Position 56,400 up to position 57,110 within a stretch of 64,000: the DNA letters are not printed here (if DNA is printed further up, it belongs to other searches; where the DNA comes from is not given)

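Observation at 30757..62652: Secreted RHS cocoon / YD-dockerin / giant adhesin-like gene neighbourhood with no recognisable delivery machinery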

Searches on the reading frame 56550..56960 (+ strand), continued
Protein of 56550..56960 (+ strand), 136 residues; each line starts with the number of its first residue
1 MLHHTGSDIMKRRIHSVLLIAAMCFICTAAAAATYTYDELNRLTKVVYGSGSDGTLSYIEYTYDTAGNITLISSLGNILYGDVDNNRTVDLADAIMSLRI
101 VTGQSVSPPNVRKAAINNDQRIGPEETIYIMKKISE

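Call 67: find_encoding_contigs(protein=P0165, flank=10000, max_places=1)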
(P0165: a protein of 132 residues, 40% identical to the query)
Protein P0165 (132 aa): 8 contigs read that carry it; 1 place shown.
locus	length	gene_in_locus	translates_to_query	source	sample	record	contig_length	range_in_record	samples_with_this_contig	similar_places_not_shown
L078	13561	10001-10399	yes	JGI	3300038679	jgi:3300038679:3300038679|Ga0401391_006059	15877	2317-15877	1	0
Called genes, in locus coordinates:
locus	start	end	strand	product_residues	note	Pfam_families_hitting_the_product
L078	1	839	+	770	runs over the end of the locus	-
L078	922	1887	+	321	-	-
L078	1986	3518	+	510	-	PF00675:Peptidase_M16, PF05193:Peptidase_M16_C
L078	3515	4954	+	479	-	PF00675:Peptidase_M16, PF05193:Peptidase_M16_C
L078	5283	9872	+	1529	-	PF25023:TEN_YD-shell, PF05593:RHS_repeat, PF25023:TEN_YD-shell, PF05593:RHS_repeat (weak), PF25023:TEN_YD-shell, PF05593:RHS_repeat, PF25023:TEN_YD-shell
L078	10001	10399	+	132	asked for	PF05593:RHS_repeat (faint)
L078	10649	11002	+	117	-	PF14346:DUF4398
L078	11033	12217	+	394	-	PF14346:DUF4398 (weak), PF00691:OmpA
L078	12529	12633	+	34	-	-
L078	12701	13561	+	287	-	?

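Call 68: find_encoding_contigs(protein=P0166, flank=10000, max_places=1)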
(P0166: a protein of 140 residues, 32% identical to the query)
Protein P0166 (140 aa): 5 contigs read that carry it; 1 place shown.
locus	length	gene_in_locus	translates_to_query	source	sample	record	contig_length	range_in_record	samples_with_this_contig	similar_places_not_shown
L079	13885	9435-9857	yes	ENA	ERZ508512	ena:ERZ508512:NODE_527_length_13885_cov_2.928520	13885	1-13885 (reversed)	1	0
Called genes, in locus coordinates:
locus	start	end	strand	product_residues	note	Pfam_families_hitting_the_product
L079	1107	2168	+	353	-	-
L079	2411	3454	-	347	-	PF08240:ADH_N, PF01370:Epimerase (weak), PF00107:ADH_zinc_N, PF13602:ADH_zinc_N_2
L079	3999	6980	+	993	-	PF20148:DUF6531 (faint), PF26549:Tricorn_N (faint), PF07676:PD40 (faint), PF25023:TEN_YD-shell (weak), PF05593:RHS_repeat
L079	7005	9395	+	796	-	PF05593:RHS_repeat, PF25023:TEN_YD-shell, PF05593:RHS_repeat (weak)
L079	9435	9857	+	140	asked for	PF05593:RHS_repeat (faint)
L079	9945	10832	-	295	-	PF02754:CCG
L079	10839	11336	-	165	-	PF13237:Fer4_10 (weak), PF13183:Fer4_8, PF12838:Fer4_7 (weak), PF13187:Fer4_9, PF13534:Fer4_17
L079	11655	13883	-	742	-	?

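Call 69: predict_structure(alignment_id=A3)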
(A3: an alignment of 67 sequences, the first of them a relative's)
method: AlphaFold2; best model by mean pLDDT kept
length: 127 residues; sequences in the alignment: 67
mean_pLDDT: 79.3   pTM: 0.48
mean pLDDT of the five models: 79.3, 77.0, 73.7, 73.6, 70.7
residues with pLDDT >= 90: 27; 70-90: 72; 50-70: 28; < 50: 0
segments of 3 or more residues with pLDDT < 50: none
pLDDT, mean of each block of 10 residues (from residue 1): 79 71 82 87 62 90 72 82 91 79 66 85 89
secondary structure, 60 per line:
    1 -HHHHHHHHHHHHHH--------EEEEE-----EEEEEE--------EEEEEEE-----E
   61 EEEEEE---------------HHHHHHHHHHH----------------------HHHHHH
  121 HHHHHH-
elements in order: H2-15 E24-28 E34-39 E48-54 E60-66 H82-92 H115-126
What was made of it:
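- On Dockerin type I (PF00404): AlphaFold model of small2 from 67 sequences, pLDDT 79.3 (call 69).
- Tried and rejected: It was repeated with 67 sequences (call 69).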

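Call 71: fold_search(model_id=the predicted structure, library=pdb)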
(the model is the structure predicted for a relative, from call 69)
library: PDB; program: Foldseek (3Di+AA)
matches with E <= 10: 511; with E <= 0.001: 0
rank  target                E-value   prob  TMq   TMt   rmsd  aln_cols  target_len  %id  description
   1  6kgf_D                3.3e-03  1.00  0.42  0.79   2.2        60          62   25  Crystal structure of CaDoc0917(R16D)-CaCohA2 complex at pH 8.2 (released 2020-07-08)
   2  6kge_B                1.7e-02  1.00  0.41  0.81   1.8        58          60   24  Crystal structure of CaDoc0917(R16D)-CaCohA2 complex at pH 5.5 (released 2020-07-08)
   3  6kgf_B                2.2e-02  1.00  0.41  0.80   1.8        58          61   24  Crystal structure of CaDoc0917(R16D)-CaCohA2 complex at pH 8.2 (released 2020-07-08)
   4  6kge_D                2.5e-02  1.00  0.42  0.81   2.2        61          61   24  Crystal structure of CaDoc0917(R16D)-CaCohA2 complex at pH 5.5 (released 2020-07-08)
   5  6kgc_B                3.0e-02  1.00  0.41  0.82   1.8        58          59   24  Crystal structure of CaDoc0917(R49D)-CaCohA2 complex at pH 5.4 (released 2020-07-08)
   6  5kis_B                3.0e-02  0.99  0.29  0.06   8.5        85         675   25  YenB/RHS2 complex (released 2017-08-09)
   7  4igl_B                6.0e-02  1.00  0.29  0.06   2.8        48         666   27  Structure of the RHS-repeat containing BC component of the secreted ABC toxin complex from Yersinia entomophaga (released 2013-08-07)
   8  6kgd_B                6.4e-02  1.00  0.39  0.81   1.8        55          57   24  Crystal structure of CaDoc0917(R49D)-CaCohA2 complex at pH 8.0 (released 2020-07-08)
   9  6kg9_MODEL_1_A        6.8e-02  1.00  0.41  0.72   1.9        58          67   24  Solution structure of CaDoc0917 from Clostridium acetobutylicum (released 2020-07-08)
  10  8x39_A                9.4e-02  1.00  0.40  0.37   2.0        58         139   31  Crystal structure of cellulosomal double-dockerin module of Clo1313_0689 from Clostridium thermocellum (released 2024-04-03)
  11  7q97_A                1.1e-01  1.00  0.32  0.04   2.2        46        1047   26  Structure of the bacterial type VI secretion system effector RhsA. (released 2021-12-22)
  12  8qja_A                1.2e-01  1.00  0.30  0.04   2.7        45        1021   22  T6SS-linked Rhs repeat protein - Advenella mimigardefordensis VgrG-Rhs core (released 2024-09-25)
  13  2vn5_D                1.5e-01  0.99  0.36  0.74   2.8        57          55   19  The Clostridium cellulolyticum dockerin displays a dual binding mode for its cohesin partner (released 2008-05-20)
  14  6l7i_G                1.7e-01  0.99  0.31  0.07   2.9        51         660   24  Signal substraction of TcdB1-TccC2 and part of TcdA1 (released 2021-03-31)
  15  7pq5                  1.7e-01  0.51  0.16  0.03  11.6        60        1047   22  Photorhabdus laumondii T6SS-associated Rhs protein carrying the Tre23 toxin domain (released 2021-12-01)
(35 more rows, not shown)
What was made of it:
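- On Dockerin type I (PF00404): Foldseek best hits are CaDoc0917 chains, with target-normalised TM 0.79-0.82 and rmsd 1.8-2.2 A over 58-61 residues (call 71).
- Checked: An AlphaFold model (pLDDT 79) superposes on CaDoc0917 with target-normalised TM 0.79-0.82 and rmsd 1.8-2.2 A (calls 69, 71).
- The N-terminal half of the model superposes on YD strands of RHS, Tc and teneurin shells (call 71).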

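Call 80: find_encoding_contigs(protein=P0266, flank=10000, max_places=2)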
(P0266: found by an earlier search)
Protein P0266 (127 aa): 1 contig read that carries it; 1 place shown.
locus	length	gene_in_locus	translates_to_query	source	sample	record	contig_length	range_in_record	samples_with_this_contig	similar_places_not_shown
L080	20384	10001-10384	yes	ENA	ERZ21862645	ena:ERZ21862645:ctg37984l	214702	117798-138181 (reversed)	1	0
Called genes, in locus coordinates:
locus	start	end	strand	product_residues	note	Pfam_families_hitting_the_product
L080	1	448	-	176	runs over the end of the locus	-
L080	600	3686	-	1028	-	PF00873:ACR_tran, PF03176:MMPL (faint)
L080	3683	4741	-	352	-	PF25893:HH_CzcB (faint), PF25954:Beta-barrel_RND_2, PF25967:RND-MFP_C, PF25975:CzcB_C (weak), PF25989:YknX_C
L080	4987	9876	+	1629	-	PF13360:PQQ_2, PF25023:TEN_YD-shell, PF05593:RHS_repeat, PF25023:TEN_YD-shell, PF05593:RHS_repeat, PF25023:TEN_YD-shell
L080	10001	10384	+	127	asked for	PF05593:RHS_repeat (faint)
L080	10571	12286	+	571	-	PF02770:Acyl-CoA_dh_M (weak), PF00441:Acyl-CoA_dh_1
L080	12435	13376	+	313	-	PF00989:PAS, PF13426:PAS_9, PF08447:PAS_3, PF00196:GerE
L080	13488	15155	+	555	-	PF00501:AMP-binding, PF13193:AMP-binding_C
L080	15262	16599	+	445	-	PF13433:Peripla_BP_5, PF13458:Peripla_BP_6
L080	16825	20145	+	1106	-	PF00989:PAS, PF13426:PAS_9, PF00989:PAS, PF08448:PAS_4, PF13426:PAS_9, PF08447:PAS_3, PF00989:PAS, PF13426:PAS_9, +11 more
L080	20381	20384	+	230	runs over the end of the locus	-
